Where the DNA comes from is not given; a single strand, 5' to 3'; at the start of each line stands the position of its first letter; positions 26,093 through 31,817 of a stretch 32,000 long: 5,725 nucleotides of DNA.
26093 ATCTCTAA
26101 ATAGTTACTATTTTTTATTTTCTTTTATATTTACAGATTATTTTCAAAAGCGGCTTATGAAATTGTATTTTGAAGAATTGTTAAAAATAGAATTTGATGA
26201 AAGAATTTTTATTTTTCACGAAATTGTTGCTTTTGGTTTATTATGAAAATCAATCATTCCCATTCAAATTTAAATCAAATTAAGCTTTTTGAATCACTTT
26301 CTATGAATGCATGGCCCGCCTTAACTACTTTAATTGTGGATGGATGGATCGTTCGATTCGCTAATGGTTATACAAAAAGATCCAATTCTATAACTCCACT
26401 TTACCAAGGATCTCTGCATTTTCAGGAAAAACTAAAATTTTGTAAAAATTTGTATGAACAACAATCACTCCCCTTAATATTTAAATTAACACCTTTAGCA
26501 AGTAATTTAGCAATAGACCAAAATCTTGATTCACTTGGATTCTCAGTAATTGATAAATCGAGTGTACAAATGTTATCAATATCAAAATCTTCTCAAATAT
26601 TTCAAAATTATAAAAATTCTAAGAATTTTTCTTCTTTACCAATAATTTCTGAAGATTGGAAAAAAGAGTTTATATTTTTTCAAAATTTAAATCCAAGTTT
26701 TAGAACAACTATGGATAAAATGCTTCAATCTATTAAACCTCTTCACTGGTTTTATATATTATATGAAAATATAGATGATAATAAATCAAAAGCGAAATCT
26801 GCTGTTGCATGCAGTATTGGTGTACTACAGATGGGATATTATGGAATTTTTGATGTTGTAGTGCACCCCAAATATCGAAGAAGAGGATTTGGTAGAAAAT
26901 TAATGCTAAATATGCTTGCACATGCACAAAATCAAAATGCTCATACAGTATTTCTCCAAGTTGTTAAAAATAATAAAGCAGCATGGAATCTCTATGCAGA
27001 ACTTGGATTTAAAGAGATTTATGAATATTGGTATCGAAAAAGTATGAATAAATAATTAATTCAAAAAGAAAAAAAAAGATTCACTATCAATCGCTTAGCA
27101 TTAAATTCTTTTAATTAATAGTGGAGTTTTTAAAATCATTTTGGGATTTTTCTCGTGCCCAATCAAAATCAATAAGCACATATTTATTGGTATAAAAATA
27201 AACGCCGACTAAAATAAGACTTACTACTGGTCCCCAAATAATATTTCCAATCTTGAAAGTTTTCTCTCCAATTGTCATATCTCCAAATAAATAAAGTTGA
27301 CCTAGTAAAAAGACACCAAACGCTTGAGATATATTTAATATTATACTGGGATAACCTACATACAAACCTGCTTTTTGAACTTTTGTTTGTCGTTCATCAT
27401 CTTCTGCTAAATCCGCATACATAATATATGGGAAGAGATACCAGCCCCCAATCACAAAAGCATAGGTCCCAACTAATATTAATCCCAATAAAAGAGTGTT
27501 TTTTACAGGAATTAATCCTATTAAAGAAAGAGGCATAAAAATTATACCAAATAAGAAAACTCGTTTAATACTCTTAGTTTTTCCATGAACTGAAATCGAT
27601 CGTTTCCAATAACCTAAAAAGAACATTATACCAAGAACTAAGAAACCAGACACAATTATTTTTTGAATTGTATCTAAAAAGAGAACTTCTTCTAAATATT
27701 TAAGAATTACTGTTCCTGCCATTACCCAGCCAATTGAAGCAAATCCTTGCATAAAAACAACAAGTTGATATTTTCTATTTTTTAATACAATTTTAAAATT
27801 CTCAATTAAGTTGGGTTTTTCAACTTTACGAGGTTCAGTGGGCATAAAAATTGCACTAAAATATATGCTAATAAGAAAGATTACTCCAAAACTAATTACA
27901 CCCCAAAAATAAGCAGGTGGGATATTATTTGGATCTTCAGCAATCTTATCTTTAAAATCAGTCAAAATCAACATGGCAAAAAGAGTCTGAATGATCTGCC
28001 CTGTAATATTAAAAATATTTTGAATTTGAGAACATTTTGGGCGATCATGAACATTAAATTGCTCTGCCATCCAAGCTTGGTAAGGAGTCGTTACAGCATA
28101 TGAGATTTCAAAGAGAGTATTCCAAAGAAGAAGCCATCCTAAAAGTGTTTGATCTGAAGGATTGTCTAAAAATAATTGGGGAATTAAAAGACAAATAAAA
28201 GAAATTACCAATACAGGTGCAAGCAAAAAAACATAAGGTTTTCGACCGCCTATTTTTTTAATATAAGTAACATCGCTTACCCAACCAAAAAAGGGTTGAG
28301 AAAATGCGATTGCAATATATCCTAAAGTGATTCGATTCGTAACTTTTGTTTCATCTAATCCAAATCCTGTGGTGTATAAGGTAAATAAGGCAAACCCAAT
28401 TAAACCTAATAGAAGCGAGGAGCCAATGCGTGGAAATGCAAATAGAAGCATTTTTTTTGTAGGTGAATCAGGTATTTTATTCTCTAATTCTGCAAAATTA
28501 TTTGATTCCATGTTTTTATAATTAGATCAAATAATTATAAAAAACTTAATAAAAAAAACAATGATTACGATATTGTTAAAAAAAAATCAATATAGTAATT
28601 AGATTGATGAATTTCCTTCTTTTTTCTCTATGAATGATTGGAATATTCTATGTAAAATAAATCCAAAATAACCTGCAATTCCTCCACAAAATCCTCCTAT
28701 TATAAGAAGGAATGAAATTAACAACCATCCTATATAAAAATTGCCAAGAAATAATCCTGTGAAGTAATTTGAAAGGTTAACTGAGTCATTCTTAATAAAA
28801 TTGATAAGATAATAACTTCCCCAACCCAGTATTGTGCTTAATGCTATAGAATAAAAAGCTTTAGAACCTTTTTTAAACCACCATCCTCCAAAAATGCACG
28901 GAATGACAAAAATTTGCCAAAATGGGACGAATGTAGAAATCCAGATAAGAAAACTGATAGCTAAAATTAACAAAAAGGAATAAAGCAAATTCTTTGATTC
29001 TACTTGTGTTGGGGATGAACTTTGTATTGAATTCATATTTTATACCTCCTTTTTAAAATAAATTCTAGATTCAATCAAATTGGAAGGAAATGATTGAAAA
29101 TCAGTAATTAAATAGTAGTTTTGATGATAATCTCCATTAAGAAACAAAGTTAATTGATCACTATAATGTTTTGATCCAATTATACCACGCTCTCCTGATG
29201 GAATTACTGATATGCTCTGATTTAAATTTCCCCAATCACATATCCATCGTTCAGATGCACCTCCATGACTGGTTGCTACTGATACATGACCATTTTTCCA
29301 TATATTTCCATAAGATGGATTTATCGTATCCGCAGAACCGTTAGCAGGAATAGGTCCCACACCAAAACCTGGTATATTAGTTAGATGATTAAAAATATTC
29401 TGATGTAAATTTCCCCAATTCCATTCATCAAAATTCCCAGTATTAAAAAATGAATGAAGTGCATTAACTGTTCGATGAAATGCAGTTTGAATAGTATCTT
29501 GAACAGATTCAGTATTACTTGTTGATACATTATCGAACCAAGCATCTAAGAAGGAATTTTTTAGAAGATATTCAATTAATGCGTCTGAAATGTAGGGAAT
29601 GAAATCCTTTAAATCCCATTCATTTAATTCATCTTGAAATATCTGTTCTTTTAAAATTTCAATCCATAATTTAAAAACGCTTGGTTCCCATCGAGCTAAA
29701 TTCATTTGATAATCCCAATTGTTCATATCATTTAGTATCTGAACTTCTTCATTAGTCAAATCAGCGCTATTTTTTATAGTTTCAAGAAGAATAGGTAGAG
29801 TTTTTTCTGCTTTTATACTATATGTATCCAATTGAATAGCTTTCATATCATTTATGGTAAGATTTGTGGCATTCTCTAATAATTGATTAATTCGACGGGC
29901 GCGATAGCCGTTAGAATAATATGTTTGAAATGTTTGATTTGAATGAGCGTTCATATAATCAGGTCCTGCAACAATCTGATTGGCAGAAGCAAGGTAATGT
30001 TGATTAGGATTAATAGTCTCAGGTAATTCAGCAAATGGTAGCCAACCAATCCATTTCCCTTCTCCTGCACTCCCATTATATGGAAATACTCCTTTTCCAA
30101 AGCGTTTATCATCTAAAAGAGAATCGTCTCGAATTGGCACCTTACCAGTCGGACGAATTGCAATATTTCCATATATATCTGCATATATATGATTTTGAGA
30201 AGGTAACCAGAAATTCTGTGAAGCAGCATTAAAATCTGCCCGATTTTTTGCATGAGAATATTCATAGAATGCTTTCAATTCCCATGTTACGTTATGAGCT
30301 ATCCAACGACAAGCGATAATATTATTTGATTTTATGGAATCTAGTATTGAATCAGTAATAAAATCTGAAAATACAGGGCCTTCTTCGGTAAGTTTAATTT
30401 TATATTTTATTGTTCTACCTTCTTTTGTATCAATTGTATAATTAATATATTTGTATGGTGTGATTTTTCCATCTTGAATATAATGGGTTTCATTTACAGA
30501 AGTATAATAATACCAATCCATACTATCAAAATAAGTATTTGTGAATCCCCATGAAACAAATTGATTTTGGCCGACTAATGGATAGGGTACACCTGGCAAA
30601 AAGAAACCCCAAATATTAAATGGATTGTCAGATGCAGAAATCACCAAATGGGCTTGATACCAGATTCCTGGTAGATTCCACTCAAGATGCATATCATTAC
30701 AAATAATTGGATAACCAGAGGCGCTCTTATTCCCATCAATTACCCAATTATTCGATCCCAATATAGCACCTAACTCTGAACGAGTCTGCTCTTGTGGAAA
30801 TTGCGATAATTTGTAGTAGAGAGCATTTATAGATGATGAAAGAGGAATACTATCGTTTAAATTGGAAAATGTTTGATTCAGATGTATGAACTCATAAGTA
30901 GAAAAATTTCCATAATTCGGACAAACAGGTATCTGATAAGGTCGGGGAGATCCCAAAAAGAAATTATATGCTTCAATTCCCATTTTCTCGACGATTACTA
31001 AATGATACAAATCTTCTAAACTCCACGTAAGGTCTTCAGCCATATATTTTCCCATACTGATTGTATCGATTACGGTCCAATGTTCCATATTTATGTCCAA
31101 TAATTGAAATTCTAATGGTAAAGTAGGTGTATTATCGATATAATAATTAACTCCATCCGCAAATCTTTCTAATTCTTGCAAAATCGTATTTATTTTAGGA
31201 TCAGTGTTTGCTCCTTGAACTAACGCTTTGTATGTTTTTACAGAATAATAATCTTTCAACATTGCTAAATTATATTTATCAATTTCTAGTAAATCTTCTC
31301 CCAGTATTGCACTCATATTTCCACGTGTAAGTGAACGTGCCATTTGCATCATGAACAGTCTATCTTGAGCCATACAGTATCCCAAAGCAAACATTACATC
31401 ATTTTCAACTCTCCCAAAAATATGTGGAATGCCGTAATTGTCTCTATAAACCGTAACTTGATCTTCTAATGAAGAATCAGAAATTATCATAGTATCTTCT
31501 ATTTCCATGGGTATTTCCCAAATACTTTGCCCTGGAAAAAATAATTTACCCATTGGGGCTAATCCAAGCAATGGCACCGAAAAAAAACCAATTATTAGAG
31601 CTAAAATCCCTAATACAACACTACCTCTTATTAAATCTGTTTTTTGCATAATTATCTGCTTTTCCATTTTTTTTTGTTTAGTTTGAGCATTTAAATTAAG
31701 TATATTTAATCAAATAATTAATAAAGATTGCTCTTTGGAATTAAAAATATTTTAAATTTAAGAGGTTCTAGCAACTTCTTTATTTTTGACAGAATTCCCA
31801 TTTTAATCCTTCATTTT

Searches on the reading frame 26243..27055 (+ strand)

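Call 19: search_protein_families(library=pfam, proteins=[window:26243-27055:+])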
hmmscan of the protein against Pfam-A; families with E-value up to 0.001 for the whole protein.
window:26243-27055:+ (270 aa): 8 families
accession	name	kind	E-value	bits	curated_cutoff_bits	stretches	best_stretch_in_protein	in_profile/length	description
PF24553.2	Rv0428c_C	-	1.9e-17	64.1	27.2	2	12-82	3-71/224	Probable histone acetyltransferase Rv0428c C-terminal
PF00583.31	Acetyltransf_1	-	8.2e-16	58.8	20.7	1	187-256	44-116/116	Acetyltransferase (GNAT) family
PF08445.16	FR47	-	7e-12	45.6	22.1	1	199-263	21-85/86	FR47-like protein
PF13508.13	Acetyltransf_7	-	2.1e-11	44.5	27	1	188-258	15-84/84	Acetyltransferase (GNAT) domain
PF13673.13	Acetyltransf_10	-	7.5e-09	36.1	23.6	1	201-259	53-110/128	Acetyltransferase (GNAT) domain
PF13527.13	Acetyltransf_9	-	5.3e-05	23.7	25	1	200-256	73-124/127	Acetyltransferase (GNAT) domain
PF17013.11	Acetyltransf_15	-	0.00023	21.1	35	1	201-259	74-139/210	Putative acetyl-transferase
PF13302.13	Acetyltransf_3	-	0.00097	20.3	25.4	0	203-257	83-138/138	Acetyltransferase (GNAT) domain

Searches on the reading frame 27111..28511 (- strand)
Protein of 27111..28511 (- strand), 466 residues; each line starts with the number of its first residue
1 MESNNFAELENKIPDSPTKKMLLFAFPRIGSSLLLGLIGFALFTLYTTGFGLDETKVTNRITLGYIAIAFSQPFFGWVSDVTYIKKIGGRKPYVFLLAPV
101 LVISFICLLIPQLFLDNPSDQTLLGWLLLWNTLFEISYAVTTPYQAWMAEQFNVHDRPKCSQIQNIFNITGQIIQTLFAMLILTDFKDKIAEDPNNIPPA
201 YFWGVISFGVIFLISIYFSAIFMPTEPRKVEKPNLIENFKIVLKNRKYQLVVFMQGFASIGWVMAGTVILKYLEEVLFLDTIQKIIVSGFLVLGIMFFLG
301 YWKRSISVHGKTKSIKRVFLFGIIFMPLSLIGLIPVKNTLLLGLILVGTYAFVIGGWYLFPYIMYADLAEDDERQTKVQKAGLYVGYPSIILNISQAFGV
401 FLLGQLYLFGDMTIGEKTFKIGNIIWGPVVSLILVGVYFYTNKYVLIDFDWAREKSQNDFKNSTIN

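Call 19: search_protein_families(library=pfam, proteins=[window:27111-28511:-])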
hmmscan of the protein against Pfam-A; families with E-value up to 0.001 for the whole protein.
window:27111-28511:- (466 aa): 1 family
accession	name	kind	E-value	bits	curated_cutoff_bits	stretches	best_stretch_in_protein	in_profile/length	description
PF13347.12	MFS_2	-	9.6e-24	84.1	27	1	25-407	3-381/427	MFS/sugar transport protein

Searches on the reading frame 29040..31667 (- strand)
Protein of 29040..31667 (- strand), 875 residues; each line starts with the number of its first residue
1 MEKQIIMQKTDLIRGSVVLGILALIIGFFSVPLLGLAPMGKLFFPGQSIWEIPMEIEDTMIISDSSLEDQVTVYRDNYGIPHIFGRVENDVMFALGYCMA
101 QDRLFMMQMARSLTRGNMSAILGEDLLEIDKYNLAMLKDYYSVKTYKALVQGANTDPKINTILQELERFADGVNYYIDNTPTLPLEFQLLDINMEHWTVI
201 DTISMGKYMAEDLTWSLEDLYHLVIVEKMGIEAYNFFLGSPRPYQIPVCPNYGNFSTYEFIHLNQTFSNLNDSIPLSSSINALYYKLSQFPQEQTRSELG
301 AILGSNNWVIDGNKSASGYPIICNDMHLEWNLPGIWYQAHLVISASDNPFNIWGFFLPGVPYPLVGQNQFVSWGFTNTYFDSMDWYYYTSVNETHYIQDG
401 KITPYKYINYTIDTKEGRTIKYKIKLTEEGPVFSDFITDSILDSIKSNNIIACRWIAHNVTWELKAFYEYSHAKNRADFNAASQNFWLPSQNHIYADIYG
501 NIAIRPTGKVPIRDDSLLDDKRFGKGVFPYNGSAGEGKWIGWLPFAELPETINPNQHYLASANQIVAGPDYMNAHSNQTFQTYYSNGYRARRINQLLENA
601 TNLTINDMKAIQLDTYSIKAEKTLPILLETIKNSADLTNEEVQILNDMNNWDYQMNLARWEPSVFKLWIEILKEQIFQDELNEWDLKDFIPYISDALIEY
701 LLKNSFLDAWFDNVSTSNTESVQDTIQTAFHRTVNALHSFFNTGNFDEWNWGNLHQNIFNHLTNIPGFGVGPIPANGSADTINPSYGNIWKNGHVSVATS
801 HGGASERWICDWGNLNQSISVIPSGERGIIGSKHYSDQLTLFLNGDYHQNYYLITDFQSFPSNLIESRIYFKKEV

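Call 19: search_protein_families(library=pfam, proteins=[window:29040-31667:-])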
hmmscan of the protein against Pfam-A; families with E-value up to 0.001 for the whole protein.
window:29040-31667:- (875 aa): 1 family
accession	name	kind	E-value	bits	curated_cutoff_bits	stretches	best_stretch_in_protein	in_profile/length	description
PF01804.23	Penicil_amidase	-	9.8e-173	577.2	21.3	1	70-849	1-665/675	Penicillin amidase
